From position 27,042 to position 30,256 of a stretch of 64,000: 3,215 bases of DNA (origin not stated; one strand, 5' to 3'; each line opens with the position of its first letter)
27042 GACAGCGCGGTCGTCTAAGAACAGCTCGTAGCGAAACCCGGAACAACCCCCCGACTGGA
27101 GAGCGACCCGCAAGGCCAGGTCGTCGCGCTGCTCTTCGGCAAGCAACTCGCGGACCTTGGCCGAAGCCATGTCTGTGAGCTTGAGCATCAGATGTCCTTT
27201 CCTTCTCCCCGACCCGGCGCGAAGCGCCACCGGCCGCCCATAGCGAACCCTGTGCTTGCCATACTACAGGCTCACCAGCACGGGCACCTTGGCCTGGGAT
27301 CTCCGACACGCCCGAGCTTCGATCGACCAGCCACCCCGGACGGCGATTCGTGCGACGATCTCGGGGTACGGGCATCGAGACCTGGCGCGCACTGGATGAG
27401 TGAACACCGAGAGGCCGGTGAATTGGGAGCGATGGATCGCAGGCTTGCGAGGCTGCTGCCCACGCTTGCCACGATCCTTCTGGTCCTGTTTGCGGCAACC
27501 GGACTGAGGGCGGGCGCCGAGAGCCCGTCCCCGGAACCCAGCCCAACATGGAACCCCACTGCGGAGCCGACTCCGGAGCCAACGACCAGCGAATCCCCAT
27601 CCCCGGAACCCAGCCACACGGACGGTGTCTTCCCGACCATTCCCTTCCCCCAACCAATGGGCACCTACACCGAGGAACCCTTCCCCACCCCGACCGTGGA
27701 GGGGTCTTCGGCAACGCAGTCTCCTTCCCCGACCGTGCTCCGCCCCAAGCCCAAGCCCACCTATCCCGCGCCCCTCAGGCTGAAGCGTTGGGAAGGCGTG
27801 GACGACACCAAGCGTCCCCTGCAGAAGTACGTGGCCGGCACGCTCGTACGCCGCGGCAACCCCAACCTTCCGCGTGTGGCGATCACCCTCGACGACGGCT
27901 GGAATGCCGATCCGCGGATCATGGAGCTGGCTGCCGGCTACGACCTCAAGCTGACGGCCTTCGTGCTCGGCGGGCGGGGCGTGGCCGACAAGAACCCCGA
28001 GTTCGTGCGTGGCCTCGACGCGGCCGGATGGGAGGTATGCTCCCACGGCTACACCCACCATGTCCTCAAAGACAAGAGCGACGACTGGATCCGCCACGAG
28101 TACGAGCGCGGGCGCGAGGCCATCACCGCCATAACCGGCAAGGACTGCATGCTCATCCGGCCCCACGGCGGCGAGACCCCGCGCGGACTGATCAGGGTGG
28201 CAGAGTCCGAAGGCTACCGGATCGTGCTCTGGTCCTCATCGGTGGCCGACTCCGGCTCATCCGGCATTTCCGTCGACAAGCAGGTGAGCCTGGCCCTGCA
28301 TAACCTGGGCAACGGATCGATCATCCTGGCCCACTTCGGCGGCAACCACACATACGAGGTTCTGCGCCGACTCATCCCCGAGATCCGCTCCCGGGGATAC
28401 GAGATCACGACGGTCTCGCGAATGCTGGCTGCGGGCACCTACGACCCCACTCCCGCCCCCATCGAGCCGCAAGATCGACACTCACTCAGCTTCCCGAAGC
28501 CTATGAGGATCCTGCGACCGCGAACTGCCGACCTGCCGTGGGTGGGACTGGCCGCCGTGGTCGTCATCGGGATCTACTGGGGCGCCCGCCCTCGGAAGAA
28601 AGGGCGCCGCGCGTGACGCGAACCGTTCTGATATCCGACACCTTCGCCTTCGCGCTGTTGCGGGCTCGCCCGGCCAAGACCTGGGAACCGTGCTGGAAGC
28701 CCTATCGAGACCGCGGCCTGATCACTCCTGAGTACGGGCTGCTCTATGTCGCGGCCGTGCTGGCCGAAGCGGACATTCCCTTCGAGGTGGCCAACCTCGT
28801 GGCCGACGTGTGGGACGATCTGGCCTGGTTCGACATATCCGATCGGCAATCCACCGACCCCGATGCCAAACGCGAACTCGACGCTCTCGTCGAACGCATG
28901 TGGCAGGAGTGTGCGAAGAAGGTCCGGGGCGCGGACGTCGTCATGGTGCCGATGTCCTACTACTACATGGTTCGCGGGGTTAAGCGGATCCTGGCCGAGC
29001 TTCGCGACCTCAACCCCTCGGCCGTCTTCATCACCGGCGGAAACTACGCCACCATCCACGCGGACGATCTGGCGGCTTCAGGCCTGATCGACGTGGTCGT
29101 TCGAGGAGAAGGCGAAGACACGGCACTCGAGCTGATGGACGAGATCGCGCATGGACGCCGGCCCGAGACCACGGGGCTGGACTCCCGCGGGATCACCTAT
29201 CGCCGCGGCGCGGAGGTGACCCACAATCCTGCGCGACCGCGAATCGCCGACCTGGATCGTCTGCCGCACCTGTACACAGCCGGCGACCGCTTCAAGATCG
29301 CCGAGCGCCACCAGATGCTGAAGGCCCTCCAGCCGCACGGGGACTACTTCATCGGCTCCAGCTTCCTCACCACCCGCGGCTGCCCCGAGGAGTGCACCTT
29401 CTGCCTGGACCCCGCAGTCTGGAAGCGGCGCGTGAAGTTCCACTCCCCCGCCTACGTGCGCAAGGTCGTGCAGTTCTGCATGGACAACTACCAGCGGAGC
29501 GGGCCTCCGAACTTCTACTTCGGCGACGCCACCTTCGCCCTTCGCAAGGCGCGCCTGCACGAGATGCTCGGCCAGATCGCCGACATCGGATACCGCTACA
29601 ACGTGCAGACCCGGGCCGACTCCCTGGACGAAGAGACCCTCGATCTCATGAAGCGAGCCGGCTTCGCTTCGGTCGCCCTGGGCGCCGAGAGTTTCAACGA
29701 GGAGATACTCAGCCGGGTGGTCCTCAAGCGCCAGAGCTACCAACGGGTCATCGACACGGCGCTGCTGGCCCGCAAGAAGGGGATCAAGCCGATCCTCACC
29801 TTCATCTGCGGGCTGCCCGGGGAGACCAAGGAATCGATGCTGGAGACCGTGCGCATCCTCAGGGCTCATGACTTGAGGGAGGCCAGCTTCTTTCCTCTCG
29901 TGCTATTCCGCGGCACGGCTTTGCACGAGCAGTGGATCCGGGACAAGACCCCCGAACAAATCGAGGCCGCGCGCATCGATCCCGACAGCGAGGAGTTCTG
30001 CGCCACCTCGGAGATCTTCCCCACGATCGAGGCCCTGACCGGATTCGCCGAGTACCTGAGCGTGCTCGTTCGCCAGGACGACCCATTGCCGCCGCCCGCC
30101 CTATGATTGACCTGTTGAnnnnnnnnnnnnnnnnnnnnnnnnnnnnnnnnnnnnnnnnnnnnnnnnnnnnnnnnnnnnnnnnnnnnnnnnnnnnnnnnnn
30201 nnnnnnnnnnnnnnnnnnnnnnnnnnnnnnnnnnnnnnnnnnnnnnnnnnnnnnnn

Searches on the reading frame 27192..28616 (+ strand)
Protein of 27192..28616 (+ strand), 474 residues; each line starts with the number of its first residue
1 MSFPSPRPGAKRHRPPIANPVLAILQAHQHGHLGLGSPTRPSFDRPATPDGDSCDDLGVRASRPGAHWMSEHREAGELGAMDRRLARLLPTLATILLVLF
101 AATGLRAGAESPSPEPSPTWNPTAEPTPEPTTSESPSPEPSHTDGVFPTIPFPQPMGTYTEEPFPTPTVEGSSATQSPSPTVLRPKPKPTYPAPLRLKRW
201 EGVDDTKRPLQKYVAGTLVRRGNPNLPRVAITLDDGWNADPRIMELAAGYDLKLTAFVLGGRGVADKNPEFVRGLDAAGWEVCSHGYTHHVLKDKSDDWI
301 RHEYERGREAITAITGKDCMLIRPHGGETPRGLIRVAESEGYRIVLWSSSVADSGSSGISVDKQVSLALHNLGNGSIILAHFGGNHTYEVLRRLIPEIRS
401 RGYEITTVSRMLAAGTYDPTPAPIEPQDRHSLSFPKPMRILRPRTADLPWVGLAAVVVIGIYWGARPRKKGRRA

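Call 27: search_protein_families(library=pfam, proteins=[window:27192-28616:+], max_evalue=0.001)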
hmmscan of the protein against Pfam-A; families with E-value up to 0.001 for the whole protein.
window:27192-28616:+ (474 aa): 1 family
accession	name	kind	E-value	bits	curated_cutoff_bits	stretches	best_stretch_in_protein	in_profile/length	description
PF01522.26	Polysacc_deac_1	-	3.7e-22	79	23.1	1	224-344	4-123/124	Polysaccharide deacetylase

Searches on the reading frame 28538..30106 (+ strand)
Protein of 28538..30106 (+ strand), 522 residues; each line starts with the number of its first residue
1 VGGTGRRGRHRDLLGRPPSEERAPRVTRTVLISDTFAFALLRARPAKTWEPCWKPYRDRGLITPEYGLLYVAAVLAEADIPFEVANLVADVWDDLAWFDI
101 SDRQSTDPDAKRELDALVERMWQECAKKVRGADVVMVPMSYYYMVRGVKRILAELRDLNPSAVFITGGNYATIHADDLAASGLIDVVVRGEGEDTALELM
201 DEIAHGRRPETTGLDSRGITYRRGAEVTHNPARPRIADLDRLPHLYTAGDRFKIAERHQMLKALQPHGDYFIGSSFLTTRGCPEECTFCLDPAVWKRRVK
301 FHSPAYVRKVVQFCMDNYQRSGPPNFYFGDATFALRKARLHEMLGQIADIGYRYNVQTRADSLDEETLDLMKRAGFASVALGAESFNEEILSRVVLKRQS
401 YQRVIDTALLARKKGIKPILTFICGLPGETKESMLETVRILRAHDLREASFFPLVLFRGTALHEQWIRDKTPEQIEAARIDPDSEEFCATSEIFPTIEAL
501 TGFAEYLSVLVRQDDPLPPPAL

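Call 27: search_protein_families(library=pfam, proteins=[window:28538-30106:+], max_evalue=0.001)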
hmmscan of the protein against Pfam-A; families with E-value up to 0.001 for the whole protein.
window:28538-30106:+ (522 aa): 2 families
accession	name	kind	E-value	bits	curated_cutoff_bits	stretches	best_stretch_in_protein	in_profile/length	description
PF04055.27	Radical_SAM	-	3.7e-24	86.2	29.5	1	278-439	3-164/166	Radical SAM superfamily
PF02310.24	B12-binding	-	2.2e-10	40.8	32.1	1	60-199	9-120/121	B12 binding domain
